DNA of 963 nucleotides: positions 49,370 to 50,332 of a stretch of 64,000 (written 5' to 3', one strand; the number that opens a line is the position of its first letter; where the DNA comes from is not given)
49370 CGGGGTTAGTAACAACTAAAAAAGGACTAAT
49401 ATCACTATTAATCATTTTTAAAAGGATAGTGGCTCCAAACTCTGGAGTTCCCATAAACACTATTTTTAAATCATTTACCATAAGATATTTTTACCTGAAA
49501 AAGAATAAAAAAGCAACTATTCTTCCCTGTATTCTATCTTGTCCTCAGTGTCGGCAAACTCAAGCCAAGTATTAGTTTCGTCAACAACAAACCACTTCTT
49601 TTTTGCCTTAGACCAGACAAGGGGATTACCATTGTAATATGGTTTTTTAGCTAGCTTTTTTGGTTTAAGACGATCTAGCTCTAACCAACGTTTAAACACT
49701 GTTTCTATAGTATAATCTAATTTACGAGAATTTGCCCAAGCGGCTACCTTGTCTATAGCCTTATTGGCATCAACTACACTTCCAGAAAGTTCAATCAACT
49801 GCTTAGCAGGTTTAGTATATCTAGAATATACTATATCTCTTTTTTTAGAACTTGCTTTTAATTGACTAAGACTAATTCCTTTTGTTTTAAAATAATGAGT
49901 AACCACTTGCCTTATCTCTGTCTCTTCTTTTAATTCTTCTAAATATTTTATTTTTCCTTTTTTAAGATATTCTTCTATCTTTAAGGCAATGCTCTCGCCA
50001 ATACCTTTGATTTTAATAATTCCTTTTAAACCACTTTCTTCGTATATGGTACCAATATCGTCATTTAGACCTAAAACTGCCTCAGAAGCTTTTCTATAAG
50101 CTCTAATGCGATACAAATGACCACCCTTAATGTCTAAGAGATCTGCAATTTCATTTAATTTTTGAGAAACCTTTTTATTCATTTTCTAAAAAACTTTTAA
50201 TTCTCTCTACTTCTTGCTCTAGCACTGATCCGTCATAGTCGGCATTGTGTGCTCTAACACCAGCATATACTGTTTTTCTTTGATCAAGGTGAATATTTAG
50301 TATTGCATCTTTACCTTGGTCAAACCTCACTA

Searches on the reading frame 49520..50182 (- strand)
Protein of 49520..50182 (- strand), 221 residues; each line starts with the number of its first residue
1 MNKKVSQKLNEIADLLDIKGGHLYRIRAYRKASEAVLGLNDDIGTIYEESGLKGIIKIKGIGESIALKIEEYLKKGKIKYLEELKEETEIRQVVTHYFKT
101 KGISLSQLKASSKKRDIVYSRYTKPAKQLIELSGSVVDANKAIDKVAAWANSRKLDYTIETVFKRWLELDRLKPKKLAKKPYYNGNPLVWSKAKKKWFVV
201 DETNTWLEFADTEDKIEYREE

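Call 3: search_protein_families(library=pfam, proteins=[window:49520-50182:-], max_evalue=10)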
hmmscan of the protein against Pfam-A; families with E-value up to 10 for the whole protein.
window:49520-50182:- (221 aa): 3 families
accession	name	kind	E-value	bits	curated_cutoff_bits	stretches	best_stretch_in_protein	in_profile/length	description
PF14716.13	HHH_8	-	7.2e-16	58.8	30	1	2-77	3-72/73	Helix-hairpin-helix domain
PF12826.13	HHH_2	-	0.044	14.4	27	1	53-78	35-60/64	Helix-hairpin-helix motif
PF12836.13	HHH_3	-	0.064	13.8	27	1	57-90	18-52/65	Helix-hairpin-helix motif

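Call 4: search_protein_families(library=ncbifam, proteins=[window:49520-50182:-], max_evalue=10)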
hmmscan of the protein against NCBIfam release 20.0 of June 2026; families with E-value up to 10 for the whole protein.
window:49520-50182:- (221 aa): 3 families
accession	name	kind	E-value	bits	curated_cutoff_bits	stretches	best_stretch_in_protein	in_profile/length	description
NF006375.0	PRK08609.1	equivalog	8.1e-11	41.2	426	1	3-103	5-97/571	DNA polymerase/3'-5' exonuclease PolX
NF005928.0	PRK07945.1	equivalog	5.2e-06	26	250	1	7-90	5-86/337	PHP domain-containing protein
TIGR01405.1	polC_Gram_pos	equivalog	0.018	12.7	1043.45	1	53-109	1148-1203/1211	DNA polymerase III subunit alpha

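Call 5: search_solved_structures(query=window:49520-50182:-, max_evalue=10, show_alignments=3)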
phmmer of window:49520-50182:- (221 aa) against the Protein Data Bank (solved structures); distinct sequences matched with E-value up to 10: 66 (the best 60 are shown).
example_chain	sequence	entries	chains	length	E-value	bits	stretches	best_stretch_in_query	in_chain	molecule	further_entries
3au2_A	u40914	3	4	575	6.1e-07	32.5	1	2-87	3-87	DNA polymerase beta family (X family)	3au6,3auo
3b0x_A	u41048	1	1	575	6.2e-07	32.5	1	2-87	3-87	DNA polymerase beta family (X family)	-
3b0y_A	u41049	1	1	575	6.5e-07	32.4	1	2-87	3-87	DNA polymerase beta family (X family)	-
6dic_A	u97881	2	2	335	0.001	22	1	4-99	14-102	DNA polymerase beta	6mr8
4m2y_A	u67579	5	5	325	0.0011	21.8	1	4-99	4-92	DNA polymerase beta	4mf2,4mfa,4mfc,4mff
3gdx_A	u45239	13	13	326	0.0011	21.8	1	4-99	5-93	DNA polymerase beta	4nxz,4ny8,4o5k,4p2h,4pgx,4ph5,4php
5hhh_A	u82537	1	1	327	0.0012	21.8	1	4-99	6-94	DNA polymerase beta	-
4f5n_A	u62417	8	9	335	0.0012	21.8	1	4-99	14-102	DNA polymerase beta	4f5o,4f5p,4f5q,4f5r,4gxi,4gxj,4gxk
4mf8_A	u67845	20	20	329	0.0012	21.8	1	4-99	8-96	DNA polymerase beta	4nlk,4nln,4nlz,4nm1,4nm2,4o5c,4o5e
4m9g_A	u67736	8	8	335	0.0012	21.8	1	4-99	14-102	DNA polymerase beta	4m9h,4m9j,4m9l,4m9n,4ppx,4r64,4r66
4z6c_A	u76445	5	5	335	0.0012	21.8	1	4-99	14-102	DNA polymerase beta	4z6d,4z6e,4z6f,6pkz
5u8i_A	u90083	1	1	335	0.0012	21.8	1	4-99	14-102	DNA polymerase beta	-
6bte_A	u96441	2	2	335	0.0012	21.7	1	4-99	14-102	DNA polymerase beta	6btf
4jwm_A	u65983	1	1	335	0.0012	21.7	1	4-99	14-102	DNA polymerase beta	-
4jwn_A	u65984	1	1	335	0.0012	21.7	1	4-99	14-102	DNA polymerase beta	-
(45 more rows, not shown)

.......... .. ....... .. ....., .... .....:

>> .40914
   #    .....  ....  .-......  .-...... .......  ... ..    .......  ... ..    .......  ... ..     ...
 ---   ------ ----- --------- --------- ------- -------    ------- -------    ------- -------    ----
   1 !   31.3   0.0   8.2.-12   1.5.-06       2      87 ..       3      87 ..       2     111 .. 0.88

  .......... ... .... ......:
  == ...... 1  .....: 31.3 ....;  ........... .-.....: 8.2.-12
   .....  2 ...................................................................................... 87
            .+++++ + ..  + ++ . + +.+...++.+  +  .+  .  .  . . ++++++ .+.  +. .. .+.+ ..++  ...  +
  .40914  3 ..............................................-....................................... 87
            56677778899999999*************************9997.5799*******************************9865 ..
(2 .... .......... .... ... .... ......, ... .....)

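Call 8: find_homologous_proteins(query=window:49520-50182:-, max_evalue=0.001)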
Query window:49520-50182:- (221 aa): 2929 proteins with E <= 0.001 among 3466 candidates; the best 120 are listed.
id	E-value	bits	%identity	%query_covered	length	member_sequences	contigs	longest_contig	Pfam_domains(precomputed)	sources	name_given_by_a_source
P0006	4.2e-136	469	100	100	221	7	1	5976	PF14716.14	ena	-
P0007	1.6e-114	399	83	100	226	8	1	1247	PF14716.14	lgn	-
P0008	3.3e-96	339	73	99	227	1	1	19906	PF14716.14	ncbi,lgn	-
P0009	2.4e-94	333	71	99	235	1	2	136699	PF14716.14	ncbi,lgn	-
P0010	8.6e-94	331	71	99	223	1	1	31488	PF14716.14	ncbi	-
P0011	3.4e-93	329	71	99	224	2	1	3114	PF14716.14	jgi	-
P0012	3.5e-93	329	69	99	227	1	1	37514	PF14716.14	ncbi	-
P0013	5.3e-92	325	70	99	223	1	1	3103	PF14716.14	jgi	-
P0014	8.2e-92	325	71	99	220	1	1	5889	PF14716.14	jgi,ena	-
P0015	3.9e-91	322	69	99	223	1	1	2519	PF14716.14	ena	-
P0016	1.7e-90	320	68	99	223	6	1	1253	PF14716.14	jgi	jgi:ribosomal protein S13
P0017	2.2e-90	320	68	99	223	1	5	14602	PF14716.14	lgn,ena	-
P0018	2.3e-90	320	69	99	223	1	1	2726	PF14716.14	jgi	-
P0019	1.2e-89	318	70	99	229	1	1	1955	PF14716.14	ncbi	-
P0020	3.5e-89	316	68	99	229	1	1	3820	PF14716.14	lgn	-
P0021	3.6e-89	316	67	99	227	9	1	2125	PF14716.14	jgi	-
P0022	4.1e-89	316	69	99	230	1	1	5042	PF14716.14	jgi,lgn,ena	-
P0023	1.9e-88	314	67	99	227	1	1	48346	PF14716.14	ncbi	-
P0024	2.1e-88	313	68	99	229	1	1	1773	PF14716.14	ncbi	-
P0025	2.7e-88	313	67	99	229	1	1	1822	PF14716.14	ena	-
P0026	1.1e-87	311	66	99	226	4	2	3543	PF14716.14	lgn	-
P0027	1.7e-87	310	68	100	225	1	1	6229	PF14716.14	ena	-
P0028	2.6e-87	310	67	99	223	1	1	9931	PF12826.14,PF14716.14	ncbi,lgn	-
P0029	1.6e-86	307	68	99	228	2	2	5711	PF14716.14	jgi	jgi:ribosomal protein S13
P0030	2.7e-86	307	65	99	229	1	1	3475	PF14716.14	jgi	jgi:hypothetical protein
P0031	3.6e-86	306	65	99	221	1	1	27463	PF14716.14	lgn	-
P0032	4.9e-86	306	64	99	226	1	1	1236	PF14716.14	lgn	-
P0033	5.4e-86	306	68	100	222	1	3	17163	PF14716.14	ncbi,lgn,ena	-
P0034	6.2e-86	305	65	99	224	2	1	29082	PF14716.14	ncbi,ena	-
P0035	1.3e-85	304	63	99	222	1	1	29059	PF14716.14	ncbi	-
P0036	1.3e-85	304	66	99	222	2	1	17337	PF14716.14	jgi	-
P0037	1.9e-85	304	64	99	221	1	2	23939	PF14716.14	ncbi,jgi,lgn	-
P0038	2.0e-85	304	65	99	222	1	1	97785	PF14716.14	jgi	-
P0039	2.2e-85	304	65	99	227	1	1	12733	PF14716.14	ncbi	-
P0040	2.4e-85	303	66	99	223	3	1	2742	PF14716.14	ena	-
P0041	3.4e-85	303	66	99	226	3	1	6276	PF14716.14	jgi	-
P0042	4.3e-85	303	67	99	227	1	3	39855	PF14716.14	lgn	-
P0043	4.7e-85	302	62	100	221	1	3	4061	PF14716.14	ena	-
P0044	5.1e-85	302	65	99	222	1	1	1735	PF14716.14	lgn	-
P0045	5.7e-85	302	64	99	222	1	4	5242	PF14716.14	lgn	-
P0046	6.5e-85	302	65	99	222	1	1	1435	PF14716.14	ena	-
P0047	6.8e-85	302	65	99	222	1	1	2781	PF14716.14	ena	-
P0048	6.8e-85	302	64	100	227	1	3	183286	PF14716.14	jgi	jgi:hypothetical protein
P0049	6.9e-85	302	65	99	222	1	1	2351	PF14716.14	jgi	-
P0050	7.0e-85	302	65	99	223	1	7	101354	PF14716.14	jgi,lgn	jgi:DNA polymerase/3'-5' exonuclease PolX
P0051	1.1e-84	301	63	99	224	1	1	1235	PF14716.14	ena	-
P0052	1.2e-84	301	65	99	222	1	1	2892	PF14716.14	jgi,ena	-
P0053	1.2e-84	301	64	99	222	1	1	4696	PF14716.14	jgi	-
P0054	1.3e-84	301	64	99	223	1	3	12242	PF14716.14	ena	-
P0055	1.4e-84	301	65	99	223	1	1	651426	PF14716.14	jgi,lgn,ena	-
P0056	1.4e-84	301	66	100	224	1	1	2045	PF14716.14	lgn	-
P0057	1.5e-84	301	63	100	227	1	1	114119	PF14716.14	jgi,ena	jgi:DNA polymerase/3'-5' exonuclease PolX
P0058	1.6e-84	301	63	100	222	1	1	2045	PF14716.14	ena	-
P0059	1.8e-84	301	62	99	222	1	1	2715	PF14716.14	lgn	-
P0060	2.1e-84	300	64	99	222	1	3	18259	PF14716.14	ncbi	-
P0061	2.1e-84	300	64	100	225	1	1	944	PF14716.14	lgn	-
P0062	2.3e-84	300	66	99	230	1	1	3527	PF14716.14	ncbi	-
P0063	2.4e-84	300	62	100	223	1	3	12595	PF14716.14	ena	-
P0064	2.6e-84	300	65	99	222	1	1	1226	PF14716.14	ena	-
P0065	3.0e-84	300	66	99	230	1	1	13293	PF14716.14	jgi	-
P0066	3.3e-84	300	65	100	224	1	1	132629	PF14716.14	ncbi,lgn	-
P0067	3.5e-84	300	63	99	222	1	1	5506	PF14716.14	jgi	-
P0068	3.8e-84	300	65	99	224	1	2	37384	PF14716.14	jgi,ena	-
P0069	3.9e-84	299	62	99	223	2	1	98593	PF14716.14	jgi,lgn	-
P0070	3.9e-84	299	64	99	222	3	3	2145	PF14716.14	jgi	-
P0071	4.6e-84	299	63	99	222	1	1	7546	PF14716.14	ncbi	-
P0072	5.0e-84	299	63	99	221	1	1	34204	PF14716.14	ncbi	ncbi:MAG: hypothetical protein ACPLW9_00845 [Minisyncoccales bacterium]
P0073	5.1e-84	299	64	100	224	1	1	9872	PF14716.14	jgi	jgi:DNA polymerase/3'-5' exonuclease PolX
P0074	5.4e-84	299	63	100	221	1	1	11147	PF14716.14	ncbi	-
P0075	6.1e-84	299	64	99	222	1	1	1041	PF14716.14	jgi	-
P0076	6.1e-84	299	63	99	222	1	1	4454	PF14716.14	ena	-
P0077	6.3e-84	299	62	99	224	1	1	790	PF14716.14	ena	-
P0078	7.1e-84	299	66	99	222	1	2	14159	PF14716.14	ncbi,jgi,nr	ncbi:hypothetical protein J7K44_02295 [bacterium]|nr:hypothetical protein [bacterium]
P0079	7.1e-84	299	61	99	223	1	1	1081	PF14716.14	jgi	jgi:hypothetical protein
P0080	7.2e-84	299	65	99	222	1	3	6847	PF14716.14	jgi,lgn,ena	-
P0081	7.7e-84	299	64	99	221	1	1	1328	PF14716.14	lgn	-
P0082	8.4e-84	298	63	99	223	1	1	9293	PF14716.14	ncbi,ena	-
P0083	8.7e-84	298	62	100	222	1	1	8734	PF14716.14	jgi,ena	jgi:DNA polymerase/3'-5' exonuclease PolX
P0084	1.1e-83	298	63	99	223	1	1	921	PF14716.14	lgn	-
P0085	1.2e-83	298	62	99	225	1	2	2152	PF14716.14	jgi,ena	-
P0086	1.2e-83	298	64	99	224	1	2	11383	PF14716.14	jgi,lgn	-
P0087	1.2e-83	298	64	99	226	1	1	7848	PF14716.14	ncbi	-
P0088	1.3e-83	298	64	99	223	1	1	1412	PF14716.14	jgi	-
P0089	1.3e-83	298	64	99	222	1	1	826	PF14716.14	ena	-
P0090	1.4e-83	298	62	99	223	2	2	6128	PF14716.14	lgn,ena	-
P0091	1.5e-83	298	61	99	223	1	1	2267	PF14716.14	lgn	-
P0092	1.5e-83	298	61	99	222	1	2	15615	PF14716.14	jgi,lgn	jgi:DNA polymerase/3'-5' exonuclease PolX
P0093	1.7e-83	297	66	99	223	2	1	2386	PF14716.14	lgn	-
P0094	1.9e-83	297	64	99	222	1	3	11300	PF14716.14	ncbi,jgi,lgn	-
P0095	1.9e-83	297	63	99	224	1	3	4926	PF14716.14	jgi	jgi:hypothetical protein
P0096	1.9e-83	297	64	99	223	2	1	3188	PF14716.14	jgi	jgi:hypothetical protein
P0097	2.0e-83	297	64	99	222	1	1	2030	PF14716.14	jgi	-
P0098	2.0e-83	297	64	99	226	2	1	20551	PF14716.14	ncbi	-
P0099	2.0e-83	297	65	98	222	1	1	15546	PF14716.14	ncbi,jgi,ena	-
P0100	2.2e-83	297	64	100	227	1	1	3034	PF14716.14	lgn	-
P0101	2.3e-83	297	63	99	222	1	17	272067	PF14716.14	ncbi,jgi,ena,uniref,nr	ncbi:MAG: hypothetical protein A3A98_02855 [Candidatus Staskawiczbacteria bacterium RIFCSPLOWO2_01_F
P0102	2.4e-83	297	61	99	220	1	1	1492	PF14716.14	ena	-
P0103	2.4e-83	297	64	95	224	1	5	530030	PF14716.14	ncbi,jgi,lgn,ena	-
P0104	2.6e-83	297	61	100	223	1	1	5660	PF14716.14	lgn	-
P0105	2.9e-83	297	65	99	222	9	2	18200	PF14716.14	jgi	-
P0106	3.1e-83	297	64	97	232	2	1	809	PF14716.14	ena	-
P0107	3.2e-83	297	63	100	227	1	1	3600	PF14716.14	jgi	jgi:Holliday junction resolvasome RuvABC DNA-binding subunit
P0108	3.2e-83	297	63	99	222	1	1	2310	PF14716.14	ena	-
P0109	3.7e-83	296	64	100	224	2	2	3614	PF14716.14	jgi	jgi:hypothetical protein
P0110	4.4e-83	296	62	99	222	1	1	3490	PF14716.14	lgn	-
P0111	4.4e-83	296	63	99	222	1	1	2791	PF14716.14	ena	-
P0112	4.9e-83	296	62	99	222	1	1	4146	PF14716.14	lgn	-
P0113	5.1e-83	296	61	99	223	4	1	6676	PF14716.14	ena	-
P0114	5.6e-83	296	64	99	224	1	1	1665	PF14716.14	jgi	jgi:ribosomal protein S13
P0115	5.7e-83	296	64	100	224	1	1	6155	PF14716.14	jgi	jgi:hypothetical protein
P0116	6.0e-83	296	62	99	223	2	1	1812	PF14716.14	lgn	-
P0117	6.4e-83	296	63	99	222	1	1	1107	PF14716.14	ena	-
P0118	6.4e-83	296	64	100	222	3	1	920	PF14716.14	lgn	-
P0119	6.9e-83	295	65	99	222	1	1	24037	PF14716.14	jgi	-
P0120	8.6e-83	295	65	99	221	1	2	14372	PF14716.14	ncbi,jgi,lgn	-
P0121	9.1e-83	295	65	99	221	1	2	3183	PF14716.14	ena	-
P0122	9.1e-83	295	64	97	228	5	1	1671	PF14716.14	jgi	jgi:DNA polymerase/3'-5' exonuclease PolX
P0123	9.4e-83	295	62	99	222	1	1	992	PF14716.14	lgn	-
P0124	9.4e-83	295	65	99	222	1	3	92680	PF14716.14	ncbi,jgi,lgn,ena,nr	ncbi:hypothetical protein J7K03_00405 [bacterium]|nr:hypothetical protein [bacterium]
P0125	9.8e-83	295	66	96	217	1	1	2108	PF14716.14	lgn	-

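Call 9: search_protein_families(library=phrogs, proteins=[window:49520-50182:-], max_evalue=1)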
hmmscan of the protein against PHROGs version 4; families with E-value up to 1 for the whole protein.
window:49520-50182:- (221 aa): 2 families
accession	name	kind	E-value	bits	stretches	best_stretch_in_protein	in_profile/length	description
phrog_22508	-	unknown function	0.21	10.4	1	95-144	53-102/1078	-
phrog_10366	-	unknown function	0.23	12.8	1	105-136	18-49/75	-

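Call 10: search_protein_families(library=padloc, proteins=[window:49520-50182:-], max_evalue=1)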
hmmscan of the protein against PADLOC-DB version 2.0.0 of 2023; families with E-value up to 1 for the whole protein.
window:49520-50182:- (221 aa): 1 family
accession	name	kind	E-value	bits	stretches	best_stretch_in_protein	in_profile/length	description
PDLC01388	Cas7b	-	0.021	12.4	1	101-167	181-242/264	CAS-I-B; effector_G7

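Call 13: find_encoding_contigs(protein=P0055, flank=5000, max_places=2)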
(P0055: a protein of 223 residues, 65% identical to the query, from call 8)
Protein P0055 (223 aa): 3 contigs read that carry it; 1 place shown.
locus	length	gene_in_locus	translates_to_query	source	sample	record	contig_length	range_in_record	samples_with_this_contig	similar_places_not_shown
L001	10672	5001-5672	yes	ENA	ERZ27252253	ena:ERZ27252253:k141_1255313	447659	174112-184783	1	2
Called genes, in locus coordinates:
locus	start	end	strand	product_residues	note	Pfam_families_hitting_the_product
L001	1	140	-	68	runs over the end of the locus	-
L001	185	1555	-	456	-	PF01225:Mur_ligase, PF08245:Mur_ligase_M, PF02875:Mur_ligase_C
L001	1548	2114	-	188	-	PF10469:AKAP7_NLS (weak), PF02834:LigT_PEase, PF13563:2_5_RNA_ligase2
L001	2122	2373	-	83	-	PF18898:DUF5654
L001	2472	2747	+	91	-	-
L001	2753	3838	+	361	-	PF04055:Radical_SAM, PF13353:Fer4_12 (weak)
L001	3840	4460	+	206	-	PF01875:Memo (weak), PF02900:LigB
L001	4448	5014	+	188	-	PF01871:AMMECR1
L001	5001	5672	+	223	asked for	PF14716:HHH_8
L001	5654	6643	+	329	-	PF00551:Formyl_trans_N, PF02911:Formyl_trans_C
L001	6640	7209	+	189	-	PF08207:EFP_N, PF09285:Elong-fact-P_C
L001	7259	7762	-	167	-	-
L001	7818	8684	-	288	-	PF01656:CbiA, PF10609:ParA, PF13614:AAA_31, PF00037:Fer4, PF12837:Fer4_6 (weak), PF13237:Fer4_10 (weak), PF14697:Fer4_21 (weak), PF12838:Fer4_7, +5 more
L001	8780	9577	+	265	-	PF00696:AA_kinase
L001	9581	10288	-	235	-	PF13353:Fer4_12, PF04055:Radical_SAM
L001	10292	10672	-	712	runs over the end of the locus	PF03477:ATP-cone, PF13597:NRDD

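Call 14: find_encoding_contigs(protein=P0009, flank=5000, max_places=2)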
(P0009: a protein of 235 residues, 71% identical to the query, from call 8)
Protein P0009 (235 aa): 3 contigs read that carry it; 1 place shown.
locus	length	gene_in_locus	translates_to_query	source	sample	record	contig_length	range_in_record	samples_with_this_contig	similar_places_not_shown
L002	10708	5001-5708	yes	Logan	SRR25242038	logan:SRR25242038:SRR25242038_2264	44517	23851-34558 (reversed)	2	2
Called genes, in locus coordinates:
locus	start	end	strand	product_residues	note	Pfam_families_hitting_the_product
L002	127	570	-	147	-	PF01894:YjbQ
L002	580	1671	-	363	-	PF00348:polyprenyl_synt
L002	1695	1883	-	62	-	-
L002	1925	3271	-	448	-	PF01225:Mur_ligase, PF08245:Mur_ligase_M, PF02875:Mur_ligase_C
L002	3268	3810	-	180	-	PF02834:LigT_PEase, PF13563:2_5_RNA_ligase2 (weak)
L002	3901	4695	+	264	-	PF02900:LigB, PF01875:Memo (weak)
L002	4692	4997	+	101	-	-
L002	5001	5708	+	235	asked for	PF14716:HHH_8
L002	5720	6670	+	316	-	PF00551:Formyl_trans_N, PF02911:Formyl_trans_C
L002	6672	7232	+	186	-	PF08207:EFP_N, PF09285:Elong-fact-P_C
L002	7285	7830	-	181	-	PF00753:Lactamase_B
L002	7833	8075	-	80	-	PF02575:YbaB_DNA_bd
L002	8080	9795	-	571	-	PF00999:Na_H_Exchanger, PF02254:TrkA_N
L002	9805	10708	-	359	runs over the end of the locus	PF21088:MS_channel_1st, PF00924:MS_channel_2nd, PF21082:MS_channel_3rd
